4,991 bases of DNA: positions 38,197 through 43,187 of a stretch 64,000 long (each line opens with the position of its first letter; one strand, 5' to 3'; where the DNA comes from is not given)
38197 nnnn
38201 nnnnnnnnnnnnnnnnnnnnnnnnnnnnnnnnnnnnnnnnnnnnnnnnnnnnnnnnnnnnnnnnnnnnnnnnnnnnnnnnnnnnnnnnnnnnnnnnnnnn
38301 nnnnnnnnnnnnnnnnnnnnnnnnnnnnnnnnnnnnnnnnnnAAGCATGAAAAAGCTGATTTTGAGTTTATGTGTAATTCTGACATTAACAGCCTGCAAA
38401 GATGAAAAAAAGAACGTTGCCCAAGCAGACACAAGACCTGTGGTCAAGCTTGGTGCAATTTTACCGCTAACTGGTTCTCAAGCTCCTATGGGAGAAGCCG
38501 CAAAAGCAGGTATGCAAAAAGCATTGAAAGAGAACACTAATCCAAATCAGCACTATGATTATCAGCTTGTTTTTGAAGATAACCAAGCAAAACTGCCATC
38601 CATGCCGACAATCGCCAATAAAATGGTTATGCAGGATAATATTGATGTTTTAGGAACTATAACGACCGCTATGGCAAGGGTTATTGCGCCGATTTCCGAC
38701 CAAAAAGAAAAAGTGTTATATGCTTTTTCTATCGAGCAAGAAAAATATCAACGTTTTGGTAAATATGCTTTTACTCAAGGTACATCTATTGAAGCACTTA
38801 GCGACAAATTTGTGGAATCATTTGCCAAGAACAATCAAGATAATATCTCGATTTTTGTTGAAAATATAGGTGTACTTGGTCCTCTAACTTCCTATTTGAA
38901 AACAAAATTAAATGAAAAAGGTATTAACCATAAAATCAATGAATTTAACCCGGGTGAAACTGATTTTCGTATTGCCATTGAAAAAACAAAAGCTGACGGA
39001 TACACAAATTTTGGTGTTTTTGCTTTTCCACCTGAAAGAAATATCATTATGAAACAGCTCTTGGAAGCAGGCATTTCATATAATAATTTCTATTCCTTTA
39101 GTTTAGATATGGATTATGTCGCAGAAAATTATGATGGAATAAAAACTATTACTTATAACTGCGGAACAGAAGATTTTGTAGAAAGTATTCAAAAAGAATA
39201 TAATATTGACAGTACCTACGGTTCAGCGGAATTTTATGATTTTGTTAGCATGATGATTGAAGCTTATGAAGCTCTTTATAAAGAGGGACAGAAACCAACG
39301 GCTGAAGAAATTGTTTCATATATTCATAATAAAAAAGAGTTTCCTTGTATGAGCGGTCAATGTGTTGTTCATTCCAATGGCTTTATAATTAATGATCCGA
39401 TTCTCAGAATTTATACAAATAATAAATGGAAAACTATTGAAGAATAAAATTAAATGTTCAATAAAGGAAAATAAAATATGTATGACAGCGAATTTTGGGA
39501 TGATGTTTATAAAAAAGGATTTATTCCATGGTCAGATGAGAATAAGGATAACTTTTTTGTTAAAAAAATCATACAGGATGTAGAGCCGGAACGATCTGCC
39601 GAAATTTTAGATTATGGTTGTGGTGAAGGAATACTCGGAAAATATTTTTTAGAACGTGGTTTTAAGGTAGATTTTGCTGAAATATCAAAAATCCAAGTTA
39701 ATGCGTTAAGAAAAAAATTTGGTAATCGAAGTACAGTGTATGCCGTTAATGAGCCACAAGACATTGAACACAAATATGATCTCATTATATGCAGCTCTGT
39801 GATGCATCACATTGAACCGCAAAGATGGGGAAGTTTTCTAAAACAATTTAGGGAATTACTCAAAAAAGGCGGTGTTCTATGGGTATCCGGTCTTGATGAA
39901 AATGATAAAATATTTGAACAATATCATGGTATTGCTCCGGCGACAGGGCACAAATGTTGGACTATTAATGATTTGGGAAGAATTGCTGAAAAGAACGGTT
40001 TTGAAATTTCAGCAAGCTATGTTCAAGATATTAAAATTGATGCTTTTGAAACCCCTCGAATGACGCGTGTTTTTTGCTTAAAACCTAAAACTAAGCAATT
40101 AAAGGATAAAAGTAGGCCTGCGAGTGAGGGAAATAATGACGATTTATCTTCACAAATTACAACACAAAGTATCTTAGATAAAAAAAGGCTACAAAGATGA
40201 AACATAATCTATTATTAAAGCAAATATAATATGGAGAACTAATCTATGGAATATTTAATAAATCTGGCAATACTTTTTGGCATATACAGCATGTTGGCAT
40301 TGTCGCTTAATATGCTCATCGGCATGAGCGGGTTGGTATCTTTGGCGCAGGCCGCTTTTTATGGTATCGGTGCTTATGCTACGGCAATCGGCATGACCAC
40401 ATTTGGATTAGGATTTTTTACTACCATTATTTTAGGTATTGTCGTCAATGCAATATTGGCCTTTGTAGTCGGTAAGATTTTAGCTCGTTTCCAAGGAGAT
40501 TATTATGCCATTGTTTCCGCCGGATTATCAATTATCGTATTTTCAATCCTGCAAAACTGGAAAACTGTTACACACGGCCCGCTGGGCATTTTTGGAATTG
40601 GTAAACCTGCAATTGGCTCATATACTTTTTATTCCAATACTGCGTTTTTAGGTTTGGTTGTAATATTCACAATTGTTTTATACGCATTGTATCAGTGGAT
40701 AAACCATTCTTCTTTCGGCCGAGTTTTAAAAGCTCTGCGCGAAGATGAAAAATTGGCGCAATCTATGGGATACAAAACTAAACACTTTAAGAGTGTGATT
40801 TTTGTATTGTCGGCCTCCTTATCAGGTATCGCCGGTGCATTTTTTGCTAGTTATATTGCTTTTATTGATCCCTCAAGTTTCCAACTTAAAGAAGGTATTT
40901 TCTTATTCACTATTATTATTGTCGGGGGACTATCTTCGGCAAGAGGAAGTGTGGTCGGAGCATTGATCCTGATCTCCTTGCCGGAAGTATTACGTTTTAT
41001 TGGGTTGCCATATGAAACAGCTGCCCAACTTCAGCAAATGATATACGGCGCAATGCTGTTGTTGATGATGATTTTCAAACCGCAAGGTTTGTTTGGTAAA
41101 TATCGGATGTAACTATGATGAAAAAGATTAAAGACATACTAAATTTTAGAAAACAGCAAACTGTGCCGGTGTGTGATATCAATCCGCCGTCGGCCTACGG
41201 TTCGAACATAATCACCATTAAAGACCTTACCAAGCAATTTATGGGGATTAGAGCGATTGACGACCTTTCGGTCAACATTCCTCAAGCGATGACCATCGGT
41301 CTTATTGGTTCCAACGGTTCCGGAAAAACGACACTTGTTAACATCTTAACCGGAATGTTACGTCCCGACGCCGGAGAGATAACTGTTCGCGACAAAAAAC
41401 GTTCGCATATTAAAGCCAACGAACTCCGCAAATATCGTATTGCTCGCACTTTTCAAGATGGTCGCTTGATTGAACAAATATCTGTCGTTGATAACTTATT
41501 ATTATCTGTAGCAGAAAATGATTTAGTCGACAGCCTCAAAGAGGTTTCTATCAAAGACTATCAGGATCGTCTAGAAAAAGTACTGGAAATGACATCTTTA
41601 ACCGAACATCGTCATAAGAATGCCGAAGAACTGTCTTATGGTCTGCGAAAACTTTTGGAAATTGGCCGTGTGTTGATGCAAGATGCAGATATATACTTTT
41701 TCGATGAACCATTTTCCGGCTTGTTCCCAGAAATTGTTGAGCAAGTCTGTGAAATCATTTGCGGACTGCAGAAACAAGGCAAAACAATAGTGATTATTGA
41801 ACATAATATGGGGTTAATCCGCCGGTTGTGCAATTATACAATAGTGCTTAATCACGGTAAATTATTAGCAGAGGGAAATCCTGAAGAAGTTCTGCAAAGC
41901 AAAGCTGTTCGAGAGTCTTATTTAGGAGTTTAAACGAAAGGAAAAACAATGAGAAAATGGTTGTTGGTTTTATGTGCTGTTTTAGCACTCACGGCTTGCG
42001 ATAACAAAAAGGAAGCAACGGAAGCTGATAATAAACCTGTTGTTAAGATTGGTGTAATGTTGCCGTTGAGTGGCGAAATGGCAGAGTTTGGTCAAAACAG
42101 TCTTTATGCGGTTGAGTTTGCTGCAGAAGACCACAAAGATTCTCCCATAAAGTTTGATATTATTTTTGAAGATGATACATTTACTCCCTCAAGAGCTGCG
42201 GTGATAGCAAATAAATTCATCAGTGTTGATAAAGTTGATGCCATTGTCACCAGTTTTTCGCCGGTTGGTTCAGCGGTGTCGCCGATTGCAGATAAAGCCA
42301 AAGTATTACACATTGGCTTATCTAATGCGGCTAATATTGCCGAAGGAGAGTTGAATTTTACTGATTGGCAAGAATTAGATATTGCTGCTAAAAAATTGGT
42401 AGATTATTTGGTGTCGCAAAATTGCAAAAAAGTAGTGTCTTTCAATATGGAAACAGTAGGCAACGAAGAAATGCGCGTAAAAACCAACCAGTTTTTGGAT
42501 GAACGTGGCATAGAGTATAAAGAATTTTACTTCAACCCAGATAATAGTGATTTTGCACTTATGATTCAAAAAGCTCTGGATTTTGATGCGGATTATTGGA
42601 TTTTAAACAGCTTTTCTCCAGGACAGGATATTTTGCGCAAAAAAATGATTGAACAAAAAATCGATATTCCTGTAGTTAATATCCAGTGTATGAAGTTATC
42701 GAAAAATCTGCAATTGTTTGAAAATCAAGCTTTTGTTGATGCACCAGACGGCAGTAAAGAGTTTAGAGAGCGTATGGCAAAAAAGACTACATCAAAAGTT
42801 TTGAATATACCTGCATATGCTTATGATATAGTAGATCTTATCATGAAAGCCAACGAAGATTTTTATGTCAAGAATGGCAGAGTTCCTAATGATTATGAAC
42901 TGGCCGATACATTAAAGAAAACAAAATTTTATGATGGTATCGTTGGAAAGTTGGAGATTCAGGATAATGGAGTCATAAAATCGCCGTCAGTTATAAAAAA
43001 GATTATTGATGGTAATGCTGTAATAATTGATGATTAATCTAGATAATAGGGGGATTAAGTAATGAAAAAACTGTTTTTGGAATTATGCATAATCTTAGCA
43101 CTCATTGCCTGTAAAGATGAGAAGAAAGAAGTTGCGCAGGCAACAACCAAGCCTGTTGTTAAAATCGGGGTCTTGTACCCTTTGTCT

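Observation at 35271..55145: A single Liv-type ABC importer operon carrying 14 tandem, divergent substrate-binding lipoprotein genes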

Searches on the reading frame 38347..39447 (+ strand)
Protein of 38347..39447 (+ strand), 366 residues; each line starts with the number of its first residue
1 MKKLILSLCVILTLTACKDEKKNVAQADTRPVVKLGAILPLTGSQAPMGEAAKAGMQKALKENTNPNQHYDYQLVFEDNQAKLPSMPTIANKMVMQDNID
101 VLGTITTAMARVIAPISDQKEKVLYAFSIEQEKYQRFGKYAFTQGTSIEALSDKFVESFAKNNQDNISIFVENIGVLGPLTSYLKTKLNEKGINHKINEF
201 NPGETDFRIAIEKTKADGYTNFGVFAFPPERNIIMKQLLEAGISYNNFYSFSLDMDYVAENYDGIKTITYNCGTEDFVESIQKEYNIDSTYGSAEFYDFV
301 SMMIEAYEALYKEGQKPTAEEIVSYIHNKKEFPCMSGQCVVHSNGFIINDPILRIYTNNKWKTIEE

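Call 5: search_protein_families(library=pfam, proteins=[window:38347-39447:+], max_evalue=0.01)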
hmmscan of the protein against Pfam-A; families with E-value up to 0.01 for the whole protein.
window:38347-39447:+ (366 aa): 1 family
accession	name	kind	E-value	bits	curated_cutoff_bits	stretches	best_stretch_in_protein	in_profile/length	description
PF13458.12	Peripla_BP_6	-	3e-15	57.2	31.7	1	33-336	2-317/343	Periplasmic binding protein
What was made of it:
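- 38347..39447 (+): SBP3 (type 3). Peripla_BP_6, 3e-15 (call 5).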

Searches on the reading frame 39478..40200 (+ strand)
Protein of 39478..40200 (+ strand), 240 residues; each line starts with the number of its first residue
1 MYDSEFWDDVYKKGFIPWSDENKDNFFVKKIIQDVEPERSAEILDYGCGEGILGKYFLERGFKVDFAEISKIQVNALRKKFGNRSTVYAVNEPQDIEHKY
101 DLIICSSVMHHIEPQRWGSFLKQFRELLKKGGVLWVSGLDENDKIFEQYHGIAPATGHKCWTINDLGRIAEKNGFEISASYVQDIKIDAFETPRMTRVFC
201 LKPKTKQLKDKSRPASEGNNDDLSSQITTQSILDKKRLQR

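Call 6: search_protein_families(library=pfam, proteins=[window:39478-40200:+], max_evalue=0.01)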
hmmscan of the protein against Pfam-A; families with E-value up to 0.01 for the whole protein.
window:39478-40200:+ (240 aa): 15 families
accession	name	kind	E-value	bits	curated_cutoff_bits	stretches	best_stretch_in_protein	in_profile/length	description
PF13489.12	Methyltransf_23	-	5.8e-21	75.3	27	1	33-177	14-161/164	Methyltransferase domain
PF08242.18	Methyltransf_12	-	5.6e-15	56.3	30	1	44-134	1-98/98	Methyltransferase domain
PF13649.12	Methyltransf_25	-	8.9e-13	49.2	27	1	43-132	1-97/97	Methyltransferase domain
PF08241.18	Methyltransf_11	-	2e-10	41.6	21.2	1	44-135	1-94/95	Methyltransferase domain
PF02353.26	CMAS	-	1e-07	32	27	1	32-144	55-172/273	Mycolic acid cyclopropane synthetase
PF05175.20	MTS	-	1.4e-07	31.7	23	1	32-136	24-138/170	Methyltransferase small domain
PF03848.20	TehB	-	5.2e-07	29.7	20.4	1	32-142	23-139/193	Tellurite resistance protein TehB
PF13847.12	Methyltransf_31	-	8.5e-07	29.2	27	1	40-174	4-145/145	Methyltransferase domain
PF05724.17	TPMT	-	4.1e-06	27.1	26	1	3-94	2-92/218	Thiopurine S-methyltransferase (TPMT)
PF05891.18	Methyltransf_PK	-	6.1e-05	23.1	27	1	20-136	34-159/218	AdoMet dependent proline di-methyltransferase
PF06325.19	PrmA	-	0.00037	20.5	22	1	39-139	161-261/296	Ribosomal protein L11 methyltransferase (PrmA)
PF00398.26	RrnaAD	-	0.00084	19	24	1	23-88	14-81/263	Ribosomal RNA adenine dimethylase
PF01739.24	CheR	-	0.00096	19.1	27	1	91-136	128-173/195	CheR methyltransferase, SAM binding domain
PF05148.21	Methyltransf_8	-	0.0027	18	27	1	26-139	58-159/219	Hypothetical methyltransferase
PF05219.18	DREV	-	0.0054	16.3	26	0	33-111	88-163/265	DREV methyltransferase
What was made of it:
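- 39478..40200 (+): Class I SAM-dependent methyltransferase inserted in the H-M slot. Methyltransf_23, 6e-21 (call 6).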

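Call 44: search_protein_families(library=ncbifam, proteins=[window:39478-40200:+], max_evalue=0.001)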
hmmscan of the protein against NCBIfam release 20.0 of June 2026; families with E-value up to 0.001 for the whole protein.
window:39478-40200:+ (240 aa): 19 families
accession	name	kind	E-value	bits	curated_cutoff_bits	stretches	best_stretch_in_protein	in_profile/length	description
TIGR01983.1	UbiG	equivalog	2.8e-10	39.9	102.95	1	33-144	43-159/228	bifunctional 2-polyprenyl-6-hydroxyphenol methylase/3-demethylubiquinol 3-O-methyltransferase UbiG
TIGR02072.1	BioC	equivalog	1.2e-09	38.4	184.95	1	37-186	32-182/244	malonyl-ACP O-methyltransferase BioC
NF043040.1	corrin_prot_MT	hypoth_equivalog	5.8e-09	35.7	180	1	29-136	32-147/216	corrinoid protein-associated methyltransferase CpaM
NF008992.0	PRK12335.1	equivalog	6.9e-09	35.3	303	1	31-141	114-229/289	SAM-dependent methyltransferase TehB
NF008686.0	PRK11705.1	equivalog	1.4e-08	34.2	400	1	30-142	158-271/383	cyclopropane fatty acyl phospholipid synthase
TIGR02021.1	BchM-ChlM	equivalog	8.6e-08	31.9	158.9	1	37-130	52-149/218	magnesium protoporphyrin IX methyltransferase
NF008405.0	PRK11207.1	equivalog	1.8e-07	30.8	218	1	32-143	23-140/198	tellurite resistance methyltransferase TehB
NF045667.1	MTase_DVU1556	equivalog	2.4e-07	30.4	155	1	31-178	14-163/213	DVU_1556 family methyltransferase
NF001786.0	PRK00517.2-4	equivalog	1.3e-06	27.8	327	1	31-150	136-254/277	50S ribosomal protein L11 methyltransferase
TIGR00477.1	tehB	equivalog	1.4e-06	27.8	219.5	1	39-143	73-182/238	tellurite resistance methyltransferase TehB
TIGR00406.1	prmA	equivalog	5.6e-06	26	183.15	1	39-141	159-262/288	50S ribosomal protein L11 methyltransferase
NF053839.1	CPFASynBruc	equivalog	8.4e-06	25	600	1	38-141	173-281/410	cyclopropane fatty acid synthase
TIGR00755.1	ksgA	equivalog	8.2e-05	22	171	1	24-87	14-77/256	16S rRNA (adenine(1518)-N(6)/adenine(1519)-N(6))-dimethyltransferase RsmA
NF007023.0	PRK09489.1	equivalog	0.00017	20.8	295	1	34-111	191-273/342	16S rRNA (guanine(1207)-N(2))-methyltransferase RsmC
NF000499.2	Erm23S_rRNA_broad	equivalog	0.00031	20.2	212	1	26-91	10-75/244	23S ribosomal RNA methyltransferase Erm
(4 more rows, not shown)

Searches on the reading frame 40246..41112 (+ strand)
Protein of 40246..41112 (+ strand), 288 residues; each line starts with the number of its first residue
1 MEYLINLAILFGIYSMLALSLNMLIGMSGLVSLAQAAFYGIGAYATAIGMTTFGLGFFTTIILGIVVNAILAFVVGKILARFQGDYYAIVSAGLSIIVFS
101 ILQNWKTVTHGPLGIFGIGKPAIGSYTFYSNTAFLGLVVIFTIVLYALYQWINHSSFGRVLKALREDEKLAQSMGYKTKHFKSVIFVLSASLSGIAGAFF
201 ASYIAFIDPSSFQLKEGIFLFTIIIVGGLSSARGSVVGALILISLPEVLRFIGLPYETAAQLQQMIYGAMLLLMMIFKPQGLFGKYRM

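Call 6: search_protein_families(library=pfam, proteins=[window:40246-41112:+], max_evalue=0.01)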
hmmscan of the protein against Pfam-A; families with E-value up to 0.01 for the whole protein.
window:40246-41112:+ (288 aa): 1 family
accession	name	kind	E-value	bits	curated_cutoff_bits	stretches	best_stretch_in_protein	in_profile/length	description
PF02653.21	BPD_transp_2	-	5.2e-46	157.4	26.8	1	4-275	2-269/269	Branched-chain amino acid transport system / permease component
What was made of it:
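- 40246..41112 (+): livM-type permease. BPD_transp_2, 5e-46 (call 6).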

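Call 16: find_related_loci(query=A1, collection=genome_contigs, flank=10000)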
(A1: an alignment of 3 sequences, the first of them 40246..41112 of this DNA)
Query A1 (288 aa) in genome_contigs; peptide patterns used: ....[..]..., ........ (x = any residue, [..] = any of these).
145 stretches matched a pattern; 82 encode a relative of the query (tblastn E <= 1e-3); the best 80 are kept; 80 distinct loci.
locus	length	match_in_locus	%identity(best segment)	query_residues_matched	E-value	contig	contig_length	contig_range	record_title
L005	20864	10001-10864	92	1-288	2e-173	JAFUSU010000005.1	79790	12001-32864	MAG: Alphaproteobacteria bacterium isolate RGIG4793 Roe_deer_Reticulum-3__c529, whole genome shotgun sequence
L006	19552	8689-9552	93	1-288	1e-171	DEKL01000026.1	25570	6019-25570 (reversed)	MAG TPA_asm: Alphaproteobacteria bacterium UBA2723 UBA2723_contig_4310, whole genome shotgun sequence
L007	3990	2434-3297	92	1-288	1e-177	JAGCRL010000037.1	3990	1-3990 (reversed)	MAG: Alphaproteobacteria bacterium isolate RGIG10055 Yak_Rumen-1__c309006, whole genome shotgun sequence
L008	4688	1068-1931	91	1-288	9e-175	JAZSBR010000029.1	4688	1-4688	MAG: Alphaproteobacteria bacterium isolate T1900044927_TS20190393.MAGScoT_cleanbin_000012 SGB_3385_k141_1831088, whole g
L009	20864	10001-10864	91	1-288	2e-169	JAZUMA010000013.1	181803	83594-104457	MAG: Alphaproteobacteria bacterium isolate T1900044899_TS20190365.MAGScoT_cleanbin_000002 SGB_3291_k141_1661336, whole g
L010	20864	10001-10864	91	1-288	2e-169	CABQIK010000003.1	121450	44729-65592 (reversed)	MAG TPA_asm: uncultured Alphaproteobacteria bacterium isolate MGYG-HGUT-00610 genome assembly, contig: GUT_GENOME018669_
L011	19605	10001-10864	86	1-288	1e-162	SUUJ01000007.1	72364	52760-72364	MAG: Alphaproteobacteria bacterium isolate SIG43 NODE_2175_length_72364_cov_3.013788, whole genome shotgun sequence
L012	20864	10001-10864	84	1-288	8e-160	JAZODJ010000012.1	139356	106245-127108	MAG: Alphaproteobacteria bacterium isolate T1900044752_TS20190418.MAGScoT_cleanbin_000002 SGB_2243_k141_4115062, whole g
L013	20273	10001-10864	84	1-288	2e-159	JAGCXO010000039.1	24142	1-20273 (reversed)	MAG: Alphaproteobacteria bacterium isolate RGIG10214 Yak_Rumen-5__c1809352, whole genome shotgun sequence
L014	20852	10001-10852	85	1-284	1e-157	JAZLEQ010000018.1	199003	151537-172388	MAG: Alphaproteobacteria bacterium isolate T1900045013_TC20190006.MAGScoT_cleanbin_000005 SGB_4386_k141_2191172, whole g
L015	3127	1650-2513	86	1-288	3e-164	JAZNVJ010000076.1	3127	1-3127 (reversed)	MAG: Alphaproteobacteria bacterium isolate T1900044790_TS20190256.MAGScoT_cleanbin_000026 SGB_2645_k141_443384, whole ge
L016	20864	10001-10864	83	1-288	8e-155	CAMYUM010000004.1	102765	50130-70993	MAG TPA_asm: uncultured Azospirillum sp. isolate SRR10912534_bin.4_metaWRAP_v1.3_MAG genome assembly, contig: ERZ1421001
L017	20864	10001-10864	82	1-288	3e-153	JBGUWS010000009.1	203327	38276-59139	MAG: Alphaproteobacteria bacterium isolate ruminal_MAG_71 ruminal_MAG_71_contig_0009, whole genome shotgun sequence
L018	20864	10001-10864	74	1-288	2e-140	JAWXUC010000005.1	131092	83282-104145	MAG: Alphaproteobacteria bacterium isolate FM_39_G125_V NODE_19_length_131093_cov_5.492441, whole genome shotgun sequenc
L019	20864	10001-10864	73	1-288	5e-136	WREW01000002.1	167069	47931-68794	MAG: Alphaproteobacteria bacterium isolate Lab288P4bin16 Ga0123354_10000010, whole genome shotgun sequence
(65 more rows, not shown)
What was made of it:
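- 40246..41112 (+): 82-93% identical in the closest species (call 16).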

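Call 44: search_protein_families(library=ncbifam, proteins=[window:40246-41112:+], max_evalue=0.001)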
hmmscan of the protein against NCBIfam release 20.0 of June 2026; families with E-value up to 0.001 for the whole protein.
window:40246-41112:+ (288 aa): 9 families
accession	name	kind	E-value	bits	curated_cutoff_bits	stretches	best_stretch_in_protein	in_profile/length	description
NF008450.0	PRK11301.1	subfamily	2.2e-47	162.4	366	2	134-285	263-408/418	high-affinity branched-chain amino acid ABC transporter permease LivM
TIGR03408.1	urea_trans_UrtC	equivalog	3e-32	112.6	296.2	2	57-284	88-312/313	urea ABC transporter permease subunit UrtC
TIGR03727.1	urea_t_UrtC_arc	equivalog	1.1e-24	87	575.55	1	5-283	51-338/369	urea ABC transporter, permease protein UrtC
TIGR03409.1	urea_trans_UrtB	equivalog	1.5e-14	54.4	250.3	1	9-284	9-287/291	urea ABC transporter permease subunit UrtB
TIGR03622.1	urea_t_UrtB_arc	equivalog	1.5e-14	54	374.25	1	11-270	11-266/284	urea ABC transporter, permease protein UrtB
NF008011.0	PRK10740.1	equivalog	1.2e-11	44.8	379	1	5-285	13-302/308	high-affinity branched-chain amino acid ABC transporter permease LivH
NF040906.3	GguB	equivalog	4.2e-09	36.1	450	1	135-277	224-368/375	multiple monosaccharide ABC transporter permease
NF011961.0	PRK15432.1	equivalog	0.00019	20.8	388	1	30-277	56-303/344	autoinducer 2 ABC transporter permease LsrC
NF008441.0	PRK11285.1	equivalog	0.00023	20.4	378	1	40-277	78-322/333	L-arabinose ABC transporter permease AraH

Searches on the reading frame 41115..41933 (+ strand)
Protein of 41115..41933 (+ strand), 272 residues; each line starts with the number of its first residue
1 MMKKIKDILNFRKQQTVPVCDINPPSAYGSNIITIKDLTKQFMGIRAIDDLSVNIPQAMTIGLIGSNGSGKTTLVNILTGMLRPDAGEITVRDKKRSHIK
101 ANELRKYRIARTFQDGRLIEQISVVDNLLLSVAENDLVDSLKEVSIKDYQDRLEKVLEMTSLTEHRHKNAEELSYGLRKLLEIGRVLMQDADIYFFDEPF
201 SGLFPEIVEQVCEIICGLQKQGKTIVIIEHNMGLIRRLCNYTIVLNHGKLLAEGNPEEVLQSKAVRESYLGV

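Call 6: search_protein_families(library=pfam, proteins=[window:41115-41933:+], max_evalue=0.01)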
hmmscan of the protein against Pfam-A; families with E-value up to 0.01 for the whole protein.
window:41115-41933:+ (272 aa): 7 families
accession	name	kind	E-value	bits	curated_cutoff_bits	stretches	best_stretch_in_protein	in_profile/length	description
PF00005.33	ABC_tran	-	1.1e-27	97.8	25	1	49-200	2-136/137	ABC transporter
PF13304.12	AAA_21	-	4e-08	34.1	27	2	86-228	150-296/304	AAA domain, putative AbiEii toxin, Type IV TA system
PF13175.12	AAA_15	-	3e-06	27.5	32.1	1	46-150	12-135/374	AAA ATPase domain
PF12399.14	BCA_ABC_TP_C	-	3.1e-06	27.1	25.5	1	249-272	1-24/27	Branched-chain amino acid ATP-binding cassette transporter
PF13476.12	AAA_23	-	0.00029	22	27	1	44-155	6-123/201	AAA domain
PF02463.25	SMC_N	-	0.00085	19.2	40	1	60-228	26-196/220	RecF/RecN/SMC N terminal domain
PF03193.22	RsgA_GTPase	-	0.0016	18.8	30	1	47-98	96-146/174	RsgA GTPase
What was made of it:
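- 41115..41933 (+): livG-type ATPase. ABC_tran plus BCA_ABC_TP_C (call 6).
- On HAAT-family ABC importer (LivHMGF type): PF12399 at residues 249-272 of 41115-41933 (call 6).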

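Call 44: search_protein_families(library=ncbifam, proteins=[window:41115-41933:+], max_evalue=0.001)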
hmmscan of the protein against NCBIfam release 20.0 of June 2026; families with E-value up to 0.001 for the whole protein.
window:41115-41933:+ (272 aa): 189 families (the best 25 are shown)
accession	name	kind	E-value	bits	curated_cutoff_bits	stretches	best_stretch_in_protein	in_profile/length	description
TIGR03411.1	urea_trans_UrtD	equivalog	6.6e-56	189.7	304.1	1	32-271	2-241/242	urea ABC transporter ATP-binding protein UrtD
NF008449.1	PRK11300.1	equivalog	8.2e-46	156.3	362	1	31-271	4-253/255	high-affinity branched-chain amino acid ABC transporter ATP-binding protein LivG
TIGR04406.1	LPS_export_lptB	equivalog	1e-41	142.8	240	1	33-271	2-234/239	LPS export ABC transporter ATP-binding protein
TIGR01188.1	drrA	subfamily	5.3e-41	140.9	312.45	1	40-259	1-211/302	daunorubicin resistance ABC transporter, ATP-binding protein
NF008442.0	PRK11288.1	equivalog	4.7e-36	124.1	689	1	31-253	6-224/504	L-arabinose ABC transporter ATP-binding protein AraG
NF007253.0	PRK09700.1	equivalog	3.7e-35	121.5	772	1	32-265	5-238/510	D-allose ABC transporter ATP-binding protein AlsA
NF047930.1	ABC_ATP_B6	equivalog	1.7e-34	119.3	670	1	32-261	2-225/510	putative B6 ABC transporter ATP-binding protein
TIGR02315.1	ABC_phnC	equivalog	3.3e-34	118.4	266.1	1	32-263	1-237/243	phosphonate ABC transporter ATP-binding protein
NF008144.0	PRK10895.1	equivalog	6e-34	117.6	381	1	32-271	3-236/241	LPS export ABC transporter ATP-binding protein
NF008626.0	PRK11614.1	equivalog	9.8e-34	116.8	441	1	32-271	5-236/237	high-affinity branched-chain amino acid ABC transporter ATP-binding protein LivF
NF008409.0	PRK11231.1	equivalog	1.2e-33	116.5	375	1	33-267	3-233/255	Fe(3+) dicitrate ABC transporter ATP-binding protein FecE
NF010059.0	PRK13536.1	equivalog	3.6e-33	114.7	549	1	12-263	23-265/342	nodulation factor ABC transporter ATP-binding protein NodI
NF010060.0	PRK13537.1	equivalog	4.3e-33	114.5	521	1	30-263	13-237/314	nodulation factor ABC transporter ATP-binding protein NodI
TIGR04521.1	ECF_ATPase_2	equivalog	5e-33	114.4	330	1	43-265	16-238/279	energy-coupling factor transporter ATPase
NF008030.0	PRK10762.1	equivalog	8.9e-33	113.7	745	1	31-259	3-228/501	ribose ABC transporter ATP-binding protein RbsA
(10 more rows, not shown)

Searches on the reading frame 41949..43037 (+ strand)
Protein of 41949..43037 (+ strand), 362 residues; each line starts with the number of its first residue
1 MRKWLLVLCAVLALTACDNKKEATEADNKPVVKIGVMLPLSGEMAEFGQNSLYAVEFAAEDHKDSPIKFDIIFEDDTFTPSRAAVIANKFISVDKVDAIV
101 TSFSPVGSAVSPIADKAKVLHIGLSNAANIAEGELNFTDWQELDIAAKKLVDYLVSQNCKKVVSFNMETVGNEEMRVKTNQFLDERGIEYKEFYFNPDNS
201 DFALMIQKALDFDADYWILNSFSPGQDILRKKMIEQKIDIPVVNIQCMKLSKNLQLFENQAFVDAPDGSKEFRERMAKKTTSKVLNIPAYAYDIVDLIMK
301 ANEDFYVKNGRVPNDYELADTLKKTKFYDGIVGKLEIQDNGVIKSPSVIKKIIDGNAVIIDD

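Call 5: search_protein_families(library=pfam, proteins=[window:41949-43037:+], max_evalue=0.01)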
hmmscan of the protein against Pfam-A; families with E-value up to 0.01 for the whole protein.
window:41949-43037:+ (362 aa): 3 families
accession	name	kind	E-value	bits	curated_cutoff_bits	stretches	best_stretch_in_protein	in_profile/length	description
PF13458.12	Peripla_BP_6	-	2.9e-29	103.3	31.7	1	32-339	2-325/343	Periplasmic binding protein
PF01094.35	ANF_receptor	-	1.6e-07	31.2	25.4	1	54-125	5-81/353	Receptor family ligand binding region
PF13433.12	Peripla_BP_5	-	0.0044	16.6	27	0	32-220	1-194/363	Periplasmic binding protein domain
